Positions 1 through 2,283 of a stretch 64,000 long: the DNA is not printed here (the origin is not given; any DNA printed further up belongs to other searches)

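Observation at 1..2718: Cytidylyltransferase fused to a PPDK/PEP-synthase-type ATP-grasp (kinase-like) domain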

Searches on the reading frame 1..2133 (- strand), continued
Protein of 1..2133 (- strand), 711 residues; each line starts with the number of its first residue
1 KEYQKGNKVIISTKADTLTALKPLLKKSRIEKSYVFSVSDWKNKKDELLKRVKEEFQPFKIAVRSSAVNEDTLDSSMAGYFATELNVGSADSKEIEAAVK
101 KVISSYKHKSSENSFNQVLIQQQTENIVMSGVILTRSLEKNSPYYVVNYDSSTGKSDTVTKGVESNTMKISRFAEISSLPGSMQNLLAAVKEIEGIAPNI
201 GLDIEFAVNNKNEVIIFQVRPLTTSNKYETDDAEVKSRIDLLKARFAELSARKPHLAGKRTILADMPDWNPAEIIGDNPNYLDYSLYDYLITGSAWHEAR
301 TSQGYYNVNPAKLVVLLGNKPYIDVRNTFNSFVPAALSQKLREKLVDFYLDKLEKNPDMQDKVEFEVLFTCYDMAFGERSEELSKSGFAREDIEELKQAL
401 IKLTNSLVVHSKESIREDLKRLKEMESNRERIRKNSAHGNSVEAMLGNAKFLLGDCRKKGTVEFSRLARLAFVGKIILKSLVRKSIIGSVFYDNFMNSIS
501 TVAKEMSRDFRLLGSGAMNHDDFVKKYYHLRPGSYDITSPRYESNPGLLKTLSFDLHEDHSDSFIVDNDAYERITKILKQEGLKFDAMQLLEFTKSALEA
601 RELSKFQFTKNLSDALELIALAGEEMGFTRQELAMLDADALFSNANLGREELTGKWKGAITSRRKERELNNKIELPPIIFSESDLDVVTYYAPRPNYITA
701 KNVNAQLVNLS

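Call 62: find_related_loci(query=A2, collection=genome_contigs, flank=10000)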
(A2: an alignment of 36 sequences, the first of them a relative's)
Query A2 (777 aa) in genome_contigs; peptide patterns used: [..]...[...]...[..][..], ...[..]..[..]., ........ (x = any residue, [..] = any of these).
600 stretches matched a pattern (row limit reached: there are more); 581 encode a relative of the query (tblastn E <= 1e-3); the best 80 are kept; 80 distinct loci.
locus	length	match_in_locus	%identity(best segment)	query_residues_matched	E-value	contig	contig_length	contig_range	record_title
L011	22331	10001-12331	100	1-777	0e+0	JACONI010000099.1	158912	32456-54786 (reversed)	MAG: Ekhidna sp. isolate GM202BCY1 GM202BCY1_Ga0227379_1099, whole genome shotgun sequence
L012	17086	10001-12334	40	1-773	0e+0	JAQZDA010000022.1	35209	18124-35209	MAG: Euryarchaeota archaeon Ods02 k141_144721_length_35209_cov_12.0000, whole genome shotgun sequence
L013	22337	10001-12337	40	1-773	0e+0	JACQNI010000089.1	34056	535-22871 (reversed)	MAG: Candidatus Woesearchaeota archaeon isolate NC_groundwater_1251_Ag_S-0.1um_31_108 S_p1_S3_coassembly_k141_2446723, w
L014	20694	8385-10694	40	4-773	0e+0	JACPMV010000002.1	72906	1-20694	MAG: Candidatus Woesearchaeota archaeon isolate NC_groundwater_558_Ag_S-0.1um_40_20 S35_SO-1_scaffold_91283, whole genom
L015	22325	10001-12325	39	4-775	2e-178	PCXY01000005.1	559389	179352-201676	MAG: Candidatus Woesearchaeota archaeon CG10_big_fil_rev_8_21_14_0_10_45_16 CG10_8_21_14_0.10_scaffold_1_c, whole genome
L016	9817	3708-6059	39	1-776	6e-177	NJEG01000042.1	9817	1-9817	MAG: Candidatus Altiarchaeales archaeon ex4484_2 ex4484_2_scaffold_8390_length_9817__count_1303, whole genome shotgun se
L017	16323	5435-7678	40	31-776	2e-176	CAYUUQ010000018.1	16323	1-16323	MAG TPA_asm: uncultured Methanosarcinales archaeon isolate SRP077602_co7_489 genome assembly, contig: NODE_17256_length_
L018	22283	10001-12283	40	4-773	1e-176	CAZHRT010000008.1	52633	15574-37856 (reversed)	MAG TPA_asm: uncultured Methanosarcinales archaeon isolate binchicken_co28_95 genome assembly, contig: NODE_462_length_5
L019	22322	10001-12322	39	1-773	5e-174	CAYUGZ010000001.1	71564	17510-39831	MAG TPA_asm: Candidatus Woesearchaeota archaeon isolate binchicken_co48_586 genome assembly, contig: NODE_403_length_715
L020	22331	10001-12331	39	1-773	1e-173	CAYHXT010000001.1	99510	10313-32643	MAG TPA_asm: uncultured Methanosarcinales archaeon isolate ERP119705_co16_404 genome assembly, contig: NODE_81_length_99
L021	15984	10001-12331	37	1-776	4e-170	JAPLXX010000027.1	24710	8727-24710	MAG: Candidatus Pacearchaeota archaeon isolate LacPavin_0920_SED2_MAG_35_12 LacPavin_0920_SED2_scaffold_494526, whole ge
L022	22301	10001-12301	39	1-770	3e-169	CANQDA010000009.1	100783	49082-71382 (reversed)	MAG: uncultured Lachnospiraceae bacterium isolate Lapin-003-2__bin22 genome assembly, contig: Lapin-003-2__NODE_169_leng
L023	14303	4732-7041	39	4-776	5e-167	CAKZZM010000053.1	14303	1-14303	MAG TPA_asm: uncultured Bacteroidales bacterium isolate ERR1278072_bin.1_CONCOCT_v1.1_MAG genome assembly, contig: ERZ84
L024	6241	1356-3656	39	4-773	9e-163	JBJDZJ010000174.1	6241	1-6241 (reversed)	MAG: Eubacteriales bacterium isolate LOHA09_bin.020 NODE_7485_length_6241_cov_7.207081, whole genome shotgun sequence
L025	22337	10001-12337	36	1-767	2e-159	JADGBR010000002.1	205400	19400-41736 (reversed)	MAG: Candidatus Omnitrophota bacterium isolate nW3bin14 nW3_bin14_NODE_2_length_205400_cov_4.574094, whole genome shotgu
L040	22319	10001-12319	36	4-773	6e-150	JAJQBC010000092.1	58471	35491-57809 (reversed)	MAG: Lachnospiraceae bacterium isolate C.10_6 NODE_89_length_58471_cov_16.545912, whole genome shotgun sequence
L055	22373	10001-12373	35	1-777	3e-139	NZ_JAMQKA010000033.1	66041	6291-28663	Aliifodinibius sp. S!AR15-10 NODE_33_length_66041_cov_22.474194, whole genome shotgun sequence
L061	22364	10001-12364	34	1-777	2e-138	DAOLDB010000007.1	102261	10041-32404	MAG TPA_asm: Saprospiraceae bacterium isolate AMR_MDS_0143 NODE_51_length_102261_cov_7.204098, whole genome shotgun sequ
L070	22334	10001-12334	35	4-776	3e-132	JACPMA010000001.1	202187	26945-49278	MAG: Candidatus Peregrinibacteria bacterium isolate NC_groundwater_535_Ag_S-0.1um_45_10 S35_SO-1_scaffold_6738, whole ge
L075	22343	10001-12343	34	1-776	3e-130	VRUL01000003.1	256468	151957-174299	MAG: Planctomycetota bacterium isolate MohnsGC08_bin191 NODE_3_length_256468_cov_48.712884, whole genome shotgun sequenc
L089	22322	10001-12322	32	1-775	1e-125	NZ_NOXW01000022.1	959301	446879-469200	Rhodoferax sp. TH121 scaffold3, whole genome shotgun sequence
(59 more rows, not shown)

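Call 73: search_protein_families(library=pfam, proteins=[L055:8389-9252:+, L061:7262-8227:+, L014:5426-6697:+, L019:1529-2416:-, L019:8029-8685:+, L070:19963-21297:+, L055:5687-6841:+, L089:3910-5193:+, L075:3592-4605:+, L040:9013-9933:+], max_evalue=0.001)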
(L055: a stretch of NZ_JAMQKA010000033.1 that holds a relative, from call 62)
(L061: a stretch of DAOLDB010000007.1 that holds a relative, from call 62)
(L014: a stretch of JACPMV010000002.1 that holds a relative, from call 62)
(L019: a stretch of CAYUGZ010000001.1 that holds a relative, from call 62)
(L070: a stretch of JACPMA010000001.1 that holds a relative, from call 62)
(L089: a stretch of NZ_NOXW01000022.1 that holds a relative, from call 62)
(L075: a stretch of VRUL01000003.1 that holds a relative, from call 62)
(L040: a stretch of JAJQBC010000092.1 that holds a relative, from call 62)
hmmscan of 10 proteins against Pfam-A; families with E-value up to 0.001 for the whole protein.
L055:8389-9252:+ (288 aa): 1 family
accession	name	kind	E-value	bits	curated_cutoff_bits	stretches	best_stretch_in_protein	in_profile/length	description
PF00551.24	Formyl_trans_N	-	3e-06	27.5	26.1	1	152-206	101-156/181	Formyl transferase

L061:7262-8227:+ (322 aa): 7 families
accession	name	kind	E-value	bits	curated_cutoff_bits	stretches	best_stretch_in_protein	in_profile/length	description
PF01370.27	Epimerase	-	5.9e-55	186.7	20.9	1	8-250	1-239/240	NAD dependent epimerase/dehydratase family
PF16363.11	GDP_Man_Dehyd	-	8.3e-50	170.6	27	1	9-314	1-332/332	GDP-mannose 4,6 dehydratase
PF01073.25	3Beta_HSD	-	1.8e-26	93.3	22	1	9-234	1-228/280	3-beta hydroxysteroid dehydrogenase/isomerase family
PF02719.21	Polysacc_synt_2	-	1.1e-16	61.4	20.2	1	8-235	1-217/293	Polysaccharide biosynthesis protein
PF07993.18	NAD_binding_4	-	1.7e-11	44.2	20.1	1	10-228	1-255/258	Male sterility protein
PF04321.23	RmlD_sub_bind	-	2.6e-07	30.4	27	1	7-161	2-135/287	RmlD substrate binding domain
PF13460.12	NAD_binding_10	-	1.2e-05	25.7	27.2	1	12-138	1-109/184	NAD(P)H-binding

L014:5426-6697:+ (424 aa): 7 families
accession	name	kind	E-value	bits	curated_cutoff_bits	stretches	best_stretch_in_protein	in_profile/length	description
PF00534.26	Glycos_transf_1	-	2.7e-48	164.2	26.4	1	229-400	3-171/172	Glycosyl transferases group 1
PF13692.12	Glyco_trans_1_4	-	1e-39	136.4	27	1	242-387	2-142/142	Glycosyl transferases group 1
PF13439.12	Glyco_transf_4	-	9.2e-19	68.5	28.5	1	48-225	7-169/170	Glycosyltransferase Family 4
PF13477.12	Glyco_trans_4_2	-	1.7e-10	41.6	23.4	1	119-189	57-131/139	Glycosyl transferase 4-like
PF20706.3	GT4-conflict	-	1.8e-10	40.8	26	1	212-414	171-384/385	Family 4 Glycosyltransferase in conflict systems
PF13524.12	Glyco_trans_1_2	-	1.7e-08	35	25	1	269-414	11-141/144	Glycosyl transferase-like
PF13579.12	Glyco_trans_4_4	-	1e-06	29.6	29.7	1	50-219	8-156/158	Glycosyl transferase 4-like domain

L019:1529-2416:- (296 aa): 1 family
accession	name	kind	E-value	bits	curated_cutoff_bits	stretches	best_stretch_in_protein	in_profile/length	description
PF00535.33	Glycos_transf_2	-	5.6e-24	85.4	23.3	1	9-167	3-164/168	Glycosyl transferase family 2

L019:8029-8685:+ (219 aa): 15 families
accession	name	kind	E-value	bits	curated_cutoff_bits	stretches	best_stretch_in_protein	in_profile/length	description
PF08241.18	Methyltransf_11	-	6.4e-26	91.3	21.2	1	68-157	1-95/95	Methyltransferase domain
PF13649.12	Methyltransf_25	-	1.6e-21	77.2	27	1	67-153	1-97/97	Methyltransferase domain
PF13847.12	Methyltransf_31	-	1.3e-19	70.8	27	1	63-161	3-113/145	Methyltransferase domain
PF13489.12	Methyltransf_23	-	2.5e-16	60.3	27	1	54-161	13-120/164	Methyltransferase domain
PF08242.18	Methyltransf_12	-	4.1e-16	59.9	30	1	68-155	1-98/98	Methyltransferase domain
PF01209.24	Ubie_methyltran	-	2.5e-13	50.4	20.1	1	46-171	31-165/233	ubiE/COQ5 methyltransferase family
PF08003.17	Methyltransf_9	-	3.9e-09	36.4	23.8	1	61-158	113-218/315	Protein of unknown function (DUF1698)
PF07021.18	MetW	-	1.2e-08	35.2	21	1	57-151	6-104/193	Methionine biosynthesis protein MetW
PF05219.18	DREV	-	1.5e-06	28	26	1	63-164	94-193/265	DREV methyltransferase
PF05148.21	Methyltransf_8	-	2.2e-06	28.2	27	1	56-158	65-158/219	Hypothetical methyltransferase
PF01728.25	FtsJ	-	9.7e-05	22.8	24.1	1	57-120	12-82/181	FtsJ-like methyltransferase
PF06325.19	PrmA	-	0.00019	21.4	22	1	55-157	152-258/296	Ribosomal protein L11 methyltransferase (PrmA)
PF02353.26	CMAS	-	0.00021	21.1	27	1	62-159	61-166/273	Mycolic acid cyclopropane synthetase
PF01555.25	N6_N4_Mtase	-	0.00047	20.6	26.7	0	56-99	174-217/221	DNA methylase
PF01135.25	PCMT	-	0.00081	19.6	20.3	0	58-137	69-157/210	Protein-L-isoaspartate(D-aspartate) O-methyltransferase (PCMT)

L070:19963-21297:+ (445 aa): 1 family
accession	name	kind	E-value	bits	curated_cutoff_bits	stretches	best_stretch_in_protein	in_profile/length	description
PF02350.25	Epimerase_2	-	1.8e-81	274.1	30.6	1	88-430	3-347/347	UDP-N-acetylglucosamine 2-epimerase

L055:5687-6841:+ (385 aa): 2 families
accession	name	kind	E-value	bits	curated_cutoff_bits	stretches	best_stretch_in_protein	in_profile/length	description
PF01041.23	DegT_DnrJ_EryC1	-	5.4e-105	352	19.8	1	28-380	4-358/360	DegT/DnrJ/EryC1/StrS aminotransferase family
PF00266.25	Aminotran_5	-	0.00011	21.8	21.5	1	67-179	65-181/371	Aminotransferase class-V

L089:3910-5193:+ (428 aa): 5 families
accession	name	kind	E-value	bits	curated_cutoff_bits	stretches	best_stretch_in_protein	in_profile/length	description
PF03721.20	UDPG_MGDP_dh_N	-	1.5e-53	181.6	27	1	13-195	2-182/187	UDP-glucose/GDP-mannose dehydrogenase family, NAD binding domain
PF00984.24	UDPG_MGDP_dh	-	1e-28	99.7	25.4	1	214-301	1-93/94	UDP-glucose/GDP-mannose dehydrogenase family, central domain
PF03720.21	UDPG_MGDP_dh_C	-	7.5e-19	68.5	30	1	333-427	1-101/103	UDP-glucose/GDP-mannose dehydrogenase family, UDP binding domain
PF03446.21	NAD_binding_2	-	1.9e-05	25.2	21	1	13-144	1-110/161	NAD binding domain of 6-phosphogluconate dehydrogenase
PF02826.25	2-Hacid_dh_C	-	0.00028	20.7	25.1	0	11-62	36-92/178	D-isomer specific 2-hydroxyacid dehydrogenase, NAD binding domain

L075:3592-4605:+ (338 aa): 2 families
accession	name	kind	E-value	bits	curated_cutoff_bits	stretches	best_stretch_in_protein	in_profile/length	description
PF03102.20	NeuB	-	3.5e-67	226.8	22.1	1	28-260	2-238/241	NeuB family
PF08666.17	SAF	-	1.8e-08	35.2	21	1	281-337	3-62/63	SAF domain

L040:9013-9933:+ (307 aa): 4 families
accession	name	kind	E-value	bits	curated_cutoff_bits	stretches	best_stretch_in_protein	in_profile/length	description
PF00589.27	Phage_integrase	-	3.3e-42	144.6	27.1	1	124-290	2-166/172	Phage integrase family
PF02899.23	Phage_int_SAM_1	-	3.2e-16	59.8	22.3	1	19-101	1-82/83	Phage integrase, N-terminal SAM-like domain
PF13102.12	Phage_int_SAM_5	-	7.7e-05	23.4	22.3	1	22-108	6-92/98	Phage integrase SAM-like domain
PF13495.12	Phage_int_SAM_4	-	0.00018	22.3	27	0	21-101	4-81/85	Phage integrase, N-terminal SAM-like domain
